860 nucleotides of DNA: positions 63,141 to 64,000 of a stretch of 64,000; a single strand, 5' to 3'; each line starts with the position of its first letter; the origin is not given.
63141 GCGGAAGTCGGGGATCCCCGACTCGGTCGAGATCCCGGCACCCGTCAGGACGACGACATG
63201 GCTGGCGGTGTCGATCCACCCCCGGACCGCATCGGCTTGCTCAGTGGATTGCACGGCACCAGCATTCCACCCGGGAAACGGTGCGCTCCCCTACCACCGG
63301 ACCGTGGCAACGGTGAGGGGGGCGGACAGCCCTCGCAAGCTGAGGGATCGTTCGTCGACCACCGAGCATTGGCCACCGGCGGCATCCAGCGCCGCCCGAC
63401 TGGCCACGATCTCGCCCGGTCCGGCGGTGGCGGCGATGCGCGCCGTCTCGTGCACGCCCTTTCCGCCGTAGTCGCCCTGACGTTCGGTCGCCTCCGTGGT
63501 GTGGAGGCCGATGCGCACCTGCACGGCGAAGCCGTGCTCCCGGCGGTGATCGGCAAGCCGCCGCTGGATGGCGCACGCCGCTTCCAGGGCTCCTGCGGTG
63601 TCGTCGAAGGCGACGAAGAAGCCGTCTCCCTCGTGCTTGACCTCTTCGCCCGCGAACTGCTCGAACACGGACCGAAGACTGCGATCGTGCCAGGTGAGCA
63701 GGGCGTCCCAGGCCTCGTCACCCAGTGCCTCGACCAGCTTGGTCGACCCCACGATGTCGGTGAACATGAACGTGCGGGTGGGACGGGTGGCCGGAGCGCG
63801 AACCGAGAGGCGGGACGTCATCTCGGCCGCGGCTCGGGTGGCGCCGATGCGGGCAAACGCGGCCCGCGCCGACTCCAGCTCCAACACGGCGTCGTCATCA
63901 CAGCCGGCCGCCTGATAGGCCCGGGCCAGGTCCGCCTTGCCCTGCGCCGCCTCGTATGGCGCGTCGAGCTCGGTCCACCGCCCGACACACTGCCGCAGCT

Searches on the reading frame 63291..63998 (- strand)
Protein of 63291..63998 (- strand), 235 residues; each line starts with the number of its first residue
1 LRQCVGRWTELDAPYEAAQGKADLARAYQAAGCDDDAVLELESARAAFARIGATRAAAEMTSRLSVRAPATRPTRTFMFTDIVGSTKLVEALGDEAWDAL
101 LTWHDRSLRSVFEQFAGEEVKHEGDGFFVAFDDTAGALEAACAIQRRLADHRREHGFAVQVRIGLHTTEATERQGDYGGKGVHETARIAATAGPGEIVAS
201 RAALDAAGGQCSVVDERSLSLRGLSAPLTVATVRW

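Call 56: search_protein_families(library=pfam, proteins=[window:63291-63998:-])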
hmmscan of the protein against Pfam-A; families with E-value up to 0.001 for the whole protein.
window:63291-63998:- (235 aa): 1 family
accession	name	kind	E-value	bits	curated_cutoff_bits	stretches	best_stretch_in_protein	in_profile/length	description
PF00211.25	Guanylate_cyc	-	7.1e-09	36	21.9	1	76-222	10-171/183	Adenylate and Guanylate cyclase catalytic domain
